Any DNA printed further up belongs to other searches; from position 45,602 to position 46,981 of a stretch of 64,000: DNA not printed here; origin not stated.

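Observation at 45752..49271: SDR - diheme cytochrome c - PQQ-ADH operon; D-x-D active-site motif suggests a lanthanide-dependent enzyme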

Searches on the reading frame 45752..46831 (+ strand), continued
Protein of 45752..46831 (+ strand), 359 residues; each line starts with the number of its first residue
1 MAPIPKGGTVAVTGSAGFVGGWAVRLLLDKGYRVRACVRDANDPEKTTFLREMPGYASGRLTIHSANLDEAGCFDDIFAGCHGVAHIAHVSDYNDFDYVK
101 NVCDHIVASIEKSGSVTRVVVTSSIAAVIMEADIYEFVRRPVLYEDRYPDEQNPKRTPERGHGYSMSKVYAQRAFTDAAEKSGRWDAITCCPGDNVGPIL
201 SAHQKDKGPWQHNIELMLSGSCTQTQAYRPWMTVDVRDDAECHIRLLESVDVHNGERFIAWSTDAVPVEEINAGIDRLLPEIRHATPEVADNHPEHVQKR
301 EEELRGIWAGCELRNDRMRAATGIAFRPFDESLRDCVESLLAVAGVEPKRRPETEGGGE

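Call 59: find_homologous_proteins(query=window:45752-46831:+, max_evalue=1e-20)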
Query window:45752-46831:+ (359 aa): 1644 proteins with E <= 1e-20 among 6460 candidates; the best 120 are listed.
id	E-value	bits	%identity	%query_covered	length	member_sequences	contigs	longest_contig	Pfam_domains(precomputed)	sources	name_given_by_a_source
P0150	9.1e-241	817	97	100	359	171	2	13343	PF16363.12,PF05368.20,PF01370.28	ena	-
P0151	3.4e-223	759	90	99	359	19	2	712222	PF16363.12,PF05368.20,PF01370.28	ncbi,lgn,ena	-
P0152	1.1e-210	718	86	98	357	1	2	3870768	PF16363.12,PF05368.20,PF01370.28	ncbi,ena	-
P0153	6.9e-195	666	81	98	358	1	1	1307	PF16363.12,PF05368.20,PF13460.13,PF01370.28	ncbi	-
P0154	2.4e-192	657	79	98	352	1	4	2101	PF16363.12,PF05368.20,PF01073.26,PF01370.28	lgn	-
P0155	5.2e-191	653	79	98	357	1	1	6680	PF16363.12,PF05368.20,PF01073.26,PF13460.13,PF01370.28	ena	-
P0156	1.3e-190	652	78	98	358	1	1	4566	PF16363.12,PF05368.20,PF01073.26,PF13460.13,PF01370.28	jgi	-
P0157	1.7e-189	648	78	98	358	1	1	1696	PF16363.12,PF05368.20,PF01073.26,PF13460.13,PF01370.28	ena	-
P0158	4.6e-189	647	78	98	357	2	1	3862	PF16363.12,PF05368.20,PF01073.26,PF13460.13,PF01370.28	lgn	-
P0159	5.6e-189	646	77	98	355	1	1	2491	PF16363.12,PF05368.20,PF01073.26,PF13460.13,PF01370.28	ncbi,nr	ncbi:MAG: NAD-dependent epimerase/dehydratase family protein [Pseudomonadales bacterium]|nr:NAD-depe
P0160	1.7e-188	645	77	98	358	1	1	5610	PF16363.12,PF05368.20,PF13460.13,PF01370.28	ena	-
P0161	2.2e-188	644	78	98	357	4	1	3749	PF16363.12,PF05368.20,PF01073.26,PF13460.13,PF01370.28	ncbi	-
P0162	2.3e-188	644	77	98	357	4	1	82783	PF16363.12,PF05368.20,PF01073.26,PF13460.13,PF01370.28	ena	-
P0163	8.6e-188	642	78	98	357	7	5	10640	PF16363.12,PF05368.20,PF01073.26,PF01370.28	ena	-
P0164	1.0e-187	642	78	98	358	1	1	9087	PF16363.12,PF05368.20,PF13460.13,PF01370.28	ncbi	-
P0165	2.4e-187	641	77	98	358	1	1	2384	PF16363.12,PF05368.20,PF01073.26,PF13460.13,PF01370.28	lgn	-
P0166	6.5e-187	639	76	98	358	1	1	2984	PF16363.12,PF05368.20,PF01073.26,PF13460.13,PF01370.28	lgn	-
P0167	1.7e-186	638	78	98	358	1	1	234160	PF16363.12,PF05368.20,PF13460.13,PF01370.28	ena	-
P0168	1.9e-186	638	77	98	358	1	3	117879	PF16363.12,PF05368.20,PF01073.26,PF13460.13,PF01370.28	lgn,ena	-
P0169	1.9e-186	638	77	98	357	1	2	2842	PF16363.12,PF05368.20,PF01073.26,PF13460.13,PF01370.28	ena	-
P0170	6.4e-186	636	76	98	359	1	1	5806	PF16363.12,PF05368.20,PF01370.28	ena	-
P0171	7.0e-186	636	77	98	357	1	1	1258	PF16363.12,PF05368.20,PF01073.26,PF13460.13,PF01370.28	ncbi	-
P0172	7.4e-186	636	77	98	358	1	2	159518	PF16363.12,PF05368.20,PF01073.26,PF13460.13,PF01370.28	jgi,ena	jgi:nucleoside-diphosphate-sugar epimerase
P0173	9.6e-186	636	76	98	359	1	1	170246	PF16363.12,PF05368.20,PF01073.26,PF07993.19,PF13460.13,PF01370.28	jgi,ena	-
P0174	1.1e-185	635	76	98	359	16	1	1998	PF16363.12,PF05368.20,PF13460.13,PF01370.28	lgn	-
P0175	1.6e-185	635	76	98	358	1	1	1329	PF16363.12,PF05368.20,PF01073.26,PF13460.13,PF01370.28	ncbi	-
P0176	2.1e-185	634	76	98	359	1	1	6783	PF16363.12,PF05368.20,PF13460.13,PF01370.28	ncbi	-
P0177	5.3e-185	633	75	98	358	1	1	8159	PF16363.12,PF05368.20,PF01073.26,PF13460.13,PF01370.28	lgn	-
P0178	1.2e-184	632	76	97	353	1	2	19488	PF16363.12,PF05368.20,PF13460.13,PF01370.28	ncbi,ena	-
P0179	1.3e-184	632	75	98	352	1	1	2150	PF16363.12,PF05368.20,PF01073.26,PF07993.19,PF13460.13,PF01370.28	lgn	-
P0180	1.9e-184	631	76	98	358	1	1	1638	PF16363.12,PF05368.20,PF01073.26,PF13460.13,PF01370.28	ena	-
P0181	2.1e-184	631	77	98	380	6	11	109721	PF16363.12,PF05368.20,PF13460.13,PF01370.28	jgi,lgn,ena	-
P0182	8.1e-184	629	75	98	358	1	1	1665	PF16363.12,PF05368.20,PF01073.26,PF13460.13,PF01370.28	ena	-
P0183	8.4e-184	629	76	99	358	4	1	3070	PF16363.12,PF05368.20,PF01370.28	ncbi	ncbi:MAG: NAD-dependent epimerase/dehydratase family protein [Actinomycetota bacterium]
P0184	1.5e-183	628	77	98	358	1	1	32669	PF16363.12,PF05368.20,PF01073.26,PF13460.13,PF01370.28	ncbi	-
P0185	2.3e-183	628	75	98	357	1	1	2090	PF16363.12,PF05368.20,PF13460.13,PF01370.28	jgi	jgi:nucleoside-diphosphate-sugar epimerase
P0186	7.3e-183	626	76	98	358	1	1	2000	PF16363.12,PF05368.20,PF13460.13,PF01370.28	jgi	-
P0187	1.0e-182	626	77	98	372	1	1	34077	PF16363.12,PF05368.20,PF01073.26,PF01370.28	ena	-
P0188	1.5e-182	625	75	99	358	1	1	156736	PF16363.12,PF05368.20,PF13460.13,PF01370.28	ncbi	-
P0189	1.7e-182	625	75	98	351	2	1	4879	PF16363.12,PF05368.20,PF01073.26,PF13460.13,PF01370.28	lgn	-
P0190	2.0e-182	625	77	98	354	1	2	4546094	PF16363.12,PF05368.20,PF13460.13,PF01370.28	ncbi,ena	-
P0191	2.3e-182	624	76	98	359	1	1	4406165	PF16363.12,PF05368.20,PF01370.28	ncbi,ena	-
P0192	2.6e-182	624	74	99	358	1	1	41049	PF16363.12,PF05368.20,PF01073.26,PF13460.13,PF01370.28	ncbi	ncbi:MAG: NAD-dependent epimerase/dehydratase family protein [Pseudomonadales bacterium]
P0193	2.8e-182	624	75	98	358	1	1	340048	PF16363.12,PF05368.20,PF13460.13,PF01370.28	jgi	jgi:nucleoside-diphosphate-sugar epimerase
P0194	3.9e-182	624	75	98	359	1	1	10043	PF16363.12,PF05368.20,PF01073.26,PF13460.13,PF01370.28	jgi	jgi:nucleoside-diphosphate-sugar epimerase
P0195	4.5e-182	624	77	98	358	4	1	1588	PF16363.12,PF05368.20,PF01073.26,PF13460.13,PF01370.28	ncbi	-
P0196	5.5e-182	623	76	98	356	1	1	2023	PF16363.12,PF05368.20,PF01073.26,PF13460.13,PF01370.28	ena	-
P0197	5.6e-182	623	74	98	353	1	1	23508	PF16363.12,PF05368.20,PF13460.13,PF01370.28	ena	-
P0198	1.0e-181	622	76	98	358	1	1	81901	PF16363.12,PF05368.20,PF01370.28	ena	-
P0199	1.3e-181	622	74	99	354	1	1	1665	PF16363.12,PF05368.20,PF01073.26,PF13460.13,PF01370.28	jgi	jgi:dihydroflavonol-4-reductase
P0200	1.4e-181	622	74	99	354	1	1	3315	PF16363.12,PF05368.20,PF01073.26,PF13460.13,PF01370.28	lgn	-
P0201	1.4e-181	622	73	98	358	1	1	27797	PF16363.12,PF05368.20,PF13460.13,PF01370.28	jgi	jgi:nucleoside-diphosphate-sugar epimerase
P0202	1.8e-181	622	76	98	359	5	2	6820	PF16363.12,PF05368.20,PF01370.28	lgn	-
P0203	2.1e-181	621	74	100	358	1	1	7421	PF16363.12,PF05368.20,PF01073.26,PF13460.13,PF01370.28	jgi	jgi:nucleoside-diphosphate-sugar epimerase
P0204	2.1e-181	621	75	98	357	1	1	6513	PF16363.12,PF05368.20,PF13460.13,PF01370.28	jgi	jgi:dihydroflavonol-4-reductase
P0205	2.6e-181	621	75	98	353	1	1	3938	PF16363.12,PF05368.20,PF01073.26,PF13460.13,PF01370.28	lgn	-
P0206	2.9e-181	621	75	98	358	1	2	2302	PF16363.12,PF05368.20,PF01073.26,PF07993.19,PF13460.13,PF01370.28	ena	-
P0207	3.0e-181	621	76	98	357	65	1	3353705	PF16363.12,PF05368.20,PF01073.26,PF13460.13,PF01370.28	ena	-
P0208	3.1e-181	621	75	98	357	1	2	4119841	PF16363.12,PF05368.20,PF13460.13,PF01370.28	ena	-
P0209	3.4e-181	621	76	98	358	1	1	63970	PF16363.12,PF05368.20,PF01370.28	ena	-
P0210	3.4e-181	621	74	99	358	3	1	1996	PF16363.12,PF05368.20,PF13460.13,PF01370.28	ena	-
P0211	3.9e-181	620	74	98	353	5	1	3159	PF16363.12,PF05368.20,PF01073.26,PF13460.13,PF01370.28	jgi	jgi:nucleoside-diphosphate-sugar epimerase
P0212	4.0e-181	620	75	98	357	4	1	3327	PF16363.12,PF05368.20,PF01073.26,PF13460.13,PF01370.28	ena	-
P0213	4.5e-181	620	74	98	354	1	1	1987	PF16363.12,PF05368.20,PF13460.13,PF01370.28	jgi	jgi:bifunctional dihydroflavonol 4-reductase/flavanone 4-reductase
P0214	4.7e-181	620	74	98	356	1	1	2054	PF16363.12,PF05368.20,PF13460.13,PF01370.28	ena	-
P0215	4.8e-181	620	74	99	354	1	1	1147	PF16363.12,PF05368.20,PF01073.26,PF13460.13,PF01370.28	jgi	-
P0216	5.4e-181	620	74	98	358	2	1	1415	PF16363.12,PF05368.20,PF13460.13,PF01370.28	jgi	-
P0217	6.3e-181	620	74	98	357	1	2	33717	PF16363.12,PF05368.20,PF01073.26,PF13460.13,PF01370.28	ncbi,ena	-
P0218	6.5e-181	620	75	98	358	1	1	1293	PF16363.12,PF05368.20,PF13460.13,PF01370.28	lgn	-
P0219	7.5e-181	619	75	98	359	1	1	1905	PF16363.12,PF05368.20,PF13460.13,PF01370.28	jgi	-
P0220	1.1e-180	619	73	99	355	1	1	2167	PF16363.12,PF05368.20,PF13460.13,PF01370.28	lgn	-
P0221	1.1e-180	619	75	98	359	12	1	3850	PF16363.12,PF05368.20,PF13460.13,PF01370.28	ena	-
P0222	1.5e-180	618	75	98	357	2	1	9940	PF16363.12,PF05368.20,PF01073.26,PF13460.13,PF01370.28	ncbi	-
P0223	2.1e-180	618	74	97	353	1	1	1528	PF16363.12,PF05368.20,PF01073.26,PF13460.13,PF01370.28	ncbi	-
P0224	2.3e-180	618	76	98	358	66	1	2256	PF16363.12,PF05368.20,PF01073.26,PF13460.13,PF01370.28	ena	-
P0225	2.3e-180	618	72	98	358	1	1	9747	PF16363.12,PF05368.20,PF01073.26,PF13460.13,PF01370.28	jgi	-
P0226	3.1e-180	617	75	98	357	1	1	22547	PF16363.12,PF05368.20,PF01073.26,PF13460.13,PF01370.28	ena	-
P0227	3.6e-180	617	75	98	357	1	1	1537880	PF16363.12,PF05368.20,PF01073.26,PF13460.13,PF01370.28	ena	-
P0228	3.9e-180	617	72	99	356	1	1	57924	PF16363.12,PF05368.20,PF01073.26,PF13460.13,PF01370.28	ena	-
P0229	3.9e-180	617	74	98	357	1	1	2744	PF16363.12,PF05368.20,PF01073.26,PF13460.13,PF01370.28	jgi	jgi:nucleoside-diphosphate-sugar epimerase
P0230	5.1e-180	617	74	98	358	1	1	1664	PF16363.12,PF05368.20,PF01370.28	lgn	-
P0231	6.8e-180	616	75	98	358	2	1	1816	PF16363.12,PF05368.20,PF01073.26,PF13460.13,PF01370.28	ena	-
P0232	7.0e-180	616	74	98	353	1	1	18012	PF16363.12,PF05368.20,PF01073.26,PF01370.28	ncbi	-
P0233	7.0e-180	616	74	98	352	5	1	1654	PF16363.12,PF05368.20,PF01073.26,PF13460.13,PF01370.28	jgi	jgi:nucleoside-diphosphate-sugar epimerase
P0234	8.7e-180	616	74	98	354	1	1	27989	PF16363.12,PF05368.20,PF01370.28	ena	-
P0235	1.4e-179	615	73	98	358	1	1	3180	PF16363.12,PF05368.20,PF13460.13,PF01370.28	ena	-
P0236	1.5e-179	615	74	97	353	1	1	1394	PF16363.12,PF05368.20,PF13460.13,PF01370.28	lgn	-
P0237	1.5e-179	615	73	98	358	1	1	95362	PF16363.12,PF05368.20,PF01073.26,PF13460.13,PF01370.28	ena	-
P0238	1.6e-179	615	75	98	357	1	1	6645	PF16363.12,PF05368.20,PF13460.13,PF01370.28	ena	-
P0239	1.8e-179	615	74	98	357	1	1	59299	PF16363.12,PF05368.20,PF13460.13,PF01370.28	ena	-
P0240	1.8e-179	615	74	98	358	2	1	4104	PF16363.12,PF05368.20,PF01073.26,PF13460.13,PF01370.28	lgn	-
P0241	2.0e-179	615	74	99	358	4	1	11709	PF16363.12,PF05368.20,PF01073.26,PF01370.28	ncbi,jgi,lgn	-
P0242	2.1e-179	615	73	98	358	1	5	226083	PF16363.12,PF05368.20,PF01073.26,PF13460.13,PF01370.28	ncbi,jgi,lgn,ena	ncbi:MAG: NAD-dependent epimerase/dehydratase family protein [Pseudomonadales bacterium]|jgi:nucleos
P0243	2.3e-179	615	74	99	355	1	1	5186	PF16363.12,PF05368.20,PF01073.26,PF13460.13,PF01370.28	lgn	-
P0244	2.5e-179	615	74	98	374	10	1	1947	PF16363.12,PF05368.20,PF01073.26,PF13460.13,PF01370.28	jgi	jgi:nucleoside-diphosphate-sugar epimerase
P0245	2.5e-179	614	73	98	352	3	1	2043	PF16363.12,PF05368.20,PF13460.13,PF01370.28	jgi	jgi:nucleoside-diphosphate-sugar epimerase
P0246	3.3e-179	614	75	98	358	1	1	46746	PF16363.12,PF05368.20,PF01073.26,PF13460.13,PF01370.28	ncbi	-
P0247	3.3e-179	614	75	98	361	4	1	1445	PF16363.12,PF05368.20,PF13460.13,PF01370.28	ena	-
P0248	3.9e-179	614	74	98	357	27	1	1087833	PF16363.12,PF05368.20,PF13460.13,PF01370.28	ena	-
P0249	4.3e-179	614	74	98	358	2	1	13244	PF16363.12,PF05368.20,PF01073.26,PF13460.13,PF01370.28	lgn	-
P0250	4.5e-179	614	73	98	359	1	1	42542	PF16363.12,PF05368.20,PF07993.19,PF13460.13,PF01370.28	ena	-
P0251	4.6e-179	614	74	98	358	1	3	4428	PF16363.12,PF05368.20,PF01073.26,PF13460.13,PF01370.28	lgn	-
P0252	5.4e-179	613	72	100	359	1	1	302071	PF16363.12,PF05368.20,PF13460.13,PF01370.28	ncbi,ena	-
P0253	5.5e-179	613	75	98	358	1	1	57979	PF16363.12,PF05368.20,PF13460.13,PF01370.28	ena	-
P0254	6.4e-179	613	73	98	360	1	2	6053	PF16363.12,PF05368.20,PF13460.13,PF01370.28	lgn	-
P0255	6.5e-179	613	72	100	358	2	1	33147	PF16363.12,PF05368.20,PF01073.26,PF13460.13,PF01370.28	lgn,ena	-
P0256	7.7e-179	613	74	98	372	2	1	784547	PF16363.12,PF05368.20,PF13460.13,PF01370.28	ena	-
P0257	7.8e-179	613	72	99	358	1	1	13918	PF16363.12,PF05368.20,PF01073.26,PF13460.13,PF01370.28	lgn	-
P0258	9.2e-179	613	74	98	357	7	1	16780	PF16363.12,PF05368.20,PF01073.26,PF13460.13,PF01370.28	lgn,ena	-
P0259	1.1e-178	612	74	97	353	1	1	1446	PF16363.12,PF05368.20,PF01073.26,PF13460.13,PF01370.28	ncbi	-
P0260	1.2e-178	612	75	98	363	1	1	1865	PF16363.12,PF05368.20,PF13460.13,PF01370.28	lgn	-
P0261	1.2e-178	612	74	98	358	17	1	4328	PF16363.12,PF05368.20,PF13460.13,PF01370.28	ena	-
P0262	1.3e-178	612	75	98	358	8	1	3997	PF16363.12,PF05368.20,PF01073.26,PF13460.13,PF01370.28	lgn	-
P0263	1.5e-178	612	74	98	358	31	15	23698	PF16363.12,PF05368.20,PF07993.19,PF13460.13,PF01370.28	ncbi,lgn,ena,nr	ncbi:MAG: NAD-dependent epimerase/dehydratase family protein [Burkholderiaceae bacterium]|nr:NAD-dep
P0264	1.5e-178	612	74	98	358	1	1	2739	PF16363.12,PF05368.20,PF01073.26,PF13460.13,PF01370.28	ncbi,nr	ncbi:MAG: NAD-dependent epimerase/dehydratase family protein [Gammaproteobacteria bacterium]|nr:NAD-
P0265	1.5e-178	612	74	98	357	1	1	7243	PF16363.12,PF05368.20,PF01073.26,PF01370.28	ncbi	-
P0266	1.9e-178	612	75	98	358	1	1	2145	PF16363.12,PF05368.20,PF01073.26,PF13460.13,PF01370.28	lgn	-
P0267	2.0e-178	612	73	98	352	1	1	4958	PF16363.12,PF05368.20,PF13460.13,PF01370.28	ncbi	-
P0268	2.1e-178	611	74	98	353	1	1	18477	PF16363.12,PF05368.20,PF13460.13,PF01370.28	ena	-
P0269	2.3e-178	611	72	99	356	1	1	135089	PF16363.12,PF05368.20,PF01073.26,PF13460.13,PF01370.28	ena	-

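Call 60: find_encoding_contigs(protein=P0242, flank=6000, max_places=2)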
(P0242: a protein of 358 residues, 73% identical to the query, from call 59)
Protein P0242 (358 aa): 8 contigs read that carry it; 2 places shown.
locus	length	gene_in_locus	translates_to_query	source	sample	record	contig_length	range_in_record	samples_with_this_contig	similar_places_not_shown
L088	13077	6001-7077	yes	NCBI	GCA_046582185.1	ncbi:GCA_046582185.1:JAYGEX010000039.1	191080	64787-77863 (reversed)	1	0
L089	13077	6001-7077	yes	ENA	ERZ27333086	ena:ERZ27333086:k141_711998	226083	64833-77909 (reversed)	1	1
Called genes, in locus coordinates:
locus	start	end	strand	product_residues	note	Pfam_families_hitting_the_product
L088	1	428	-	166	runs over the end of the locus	PF06240:COXG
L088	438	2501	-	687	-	PF02897:Peptidase_S9_N, PF00326:Peptidase_S9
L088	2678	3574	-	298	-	PF05721:PhyH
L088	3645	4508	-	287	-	PF00378:ECH_1, PF16113:ECH_2, PF00378:ECH_1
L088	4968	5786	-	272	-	-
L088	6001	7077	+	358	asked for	PF01073:3Beta_HSD (weak), PF01370:Epimerase, PF05368:NmrA, PF16363:GDP_Man_Dehyd, PF13460:NAD_binding_10 (weak)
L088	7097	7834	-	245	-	PF24553:Rv0428c_C, PF00583:Acetyltransf_1, PF13673:Acetyltransf_10 (weak), PF08445:FR47 (faint), PF13508:Acetyltransf_7 (weak)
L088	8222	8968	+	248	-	PF00106:adh_short, PF08659:KR, PF13561:adh_short_C2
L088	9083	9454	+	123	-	PF27522:YDMC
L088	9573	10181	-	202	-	PF02798:GST_N, PF13417:GST_N_3, PF13409:GST_N_2, PF13410:GST_C_2 (faint)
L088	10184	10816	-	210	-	PF00881:Nitroreductase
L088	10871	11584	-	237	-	-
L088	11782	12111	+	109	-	-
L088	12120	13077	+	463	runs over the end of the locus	PF02515:CoA_transf_3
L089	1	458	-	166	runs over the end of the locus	PF06240:COXG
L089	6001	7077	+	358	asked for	PF01073:3Beta_HSD (weak), PF01370:Epimerase, PF05368:NmrA, PF16363:GDP_Man_Dehyd, PF13460:NAD_binding_10 (weak)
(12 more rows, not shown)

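Call 61: find_encoding_contigs(protein=P0263, flank=6000, max_places=2)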
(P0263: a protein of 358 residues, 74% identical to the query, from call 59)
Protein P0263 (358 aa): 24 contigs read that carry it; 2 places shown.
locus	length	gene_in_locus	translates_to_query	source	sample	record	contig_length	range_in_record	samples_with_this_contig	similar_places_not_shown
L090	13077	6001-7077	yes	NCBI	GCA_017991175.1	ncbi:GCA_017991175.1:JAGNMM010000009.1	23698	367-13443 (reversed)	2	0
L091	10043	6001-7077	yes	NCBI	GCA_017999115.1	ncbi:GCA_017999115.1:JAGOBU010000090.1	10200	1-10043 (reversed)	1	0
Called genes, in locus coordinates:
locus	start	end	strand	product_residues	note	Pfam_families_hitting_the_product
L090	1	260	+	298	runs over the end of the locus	PF13714:PEP_mutase, PF00463:ICL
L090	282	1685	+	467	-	PF00330:Aconitase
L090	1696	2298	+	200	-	PF00694:Aconitase_C, PF27512:LeuD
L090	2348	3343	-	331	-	PF03401:TctC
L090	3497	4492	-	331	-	PF03401:TctC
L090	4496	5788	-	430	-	PF02771:Acyl-CoA_dh_N, PF11794:HpaB_N (weak), PF02770:Acyl-CoA_dh_M, PF00441:Acyl-CoA_dh_1, PF08028:Acyl-CoA_dh_2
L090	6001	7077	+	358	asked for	PF01370:Epimerase, PF05368:NmrA (weak), PF07993:NAD_binding_4 (faint), PF16363:GDP_Man_Dehyd (weak), PF13460:NAD_binding_10 (weak)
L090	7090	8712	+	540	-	PF00501:AMP-binding, PF13193:AMP-binding_C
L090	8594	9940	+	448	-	PF00108:Thiolase_N, PF22691:Thiolase_C_1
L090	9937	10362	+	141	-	PF12172:zf-ChsH2, PF01796:OB_ChsH2_C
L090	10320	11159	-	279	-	-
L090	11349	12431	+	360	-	-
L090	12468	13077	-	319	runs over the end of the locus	PF03401:TctC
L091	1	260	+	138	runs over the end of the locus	?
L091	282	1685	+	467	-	PF00330:Aconitase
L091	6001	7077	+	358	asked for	PF01370:Epimerase, PF05368:NmrA (weak), PF07993:NAD_binding_4 (faint), PF16363:GDP_Man_Dehyd (weak), PF13460:NAD_binding_10 (weak)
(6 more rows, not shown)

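Call 62: find_encoding_contigs(protein=P0190, flank=6000, max_places=2)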
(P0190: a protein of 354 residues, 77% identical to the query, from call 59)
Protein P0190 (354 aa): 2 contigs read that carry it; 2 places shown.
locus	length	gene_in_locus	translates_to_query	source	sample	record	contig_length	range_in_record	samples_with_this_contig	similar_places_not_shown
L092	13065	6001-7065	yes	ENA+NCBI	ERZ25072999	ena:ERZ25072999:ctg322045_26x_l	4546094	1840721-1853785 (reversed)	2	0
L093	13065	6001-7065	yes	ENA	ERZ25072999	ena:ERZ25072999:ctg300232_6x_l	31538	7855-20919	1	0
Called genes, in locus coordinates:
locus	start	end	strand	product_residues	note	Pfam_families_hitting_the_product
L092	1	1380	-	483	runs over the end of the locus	-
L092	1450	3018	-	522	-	PF00581:Rhodanese, PF06439:3keto-disac_hyd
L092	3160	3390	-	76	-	-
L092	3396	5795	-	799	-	PF12704:MacB_PCD, PF02687:FtsX, PF12704:MacB_PCD, PF02687:FtsX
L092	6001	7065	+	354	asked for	PF01370:Epimerase, PF05368:NmrA, PF16363:GDP_Man_Dehyd, PF13460:NAD_binding_10 (weak)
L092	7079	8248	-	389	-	PF01546:Peptidase_M20, PF07687:M20_dimer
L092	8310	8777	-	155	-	-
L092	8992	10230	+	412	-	PF00144:Beta-lactamase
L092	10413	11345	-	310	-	PF03881:Fructosamin_kin (faint), PF01636:APH, PF01163:RIO1 (faint)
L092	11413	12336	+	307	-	PF01522:Polysacc_deac_1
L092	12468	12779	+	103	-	-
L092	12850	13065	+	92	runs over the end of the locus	-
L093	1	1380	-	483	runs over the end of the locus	-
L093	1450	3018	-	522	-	PF00581:Rhodanese, PF06439:3keto-disac_hyd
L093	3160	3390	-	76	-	-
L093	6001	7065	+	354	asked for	PF01370:Epimerase, PF05368:NmrA, PF16363:GDP_Man_Dehyd, PF13460:NAD_binding_10 (weak)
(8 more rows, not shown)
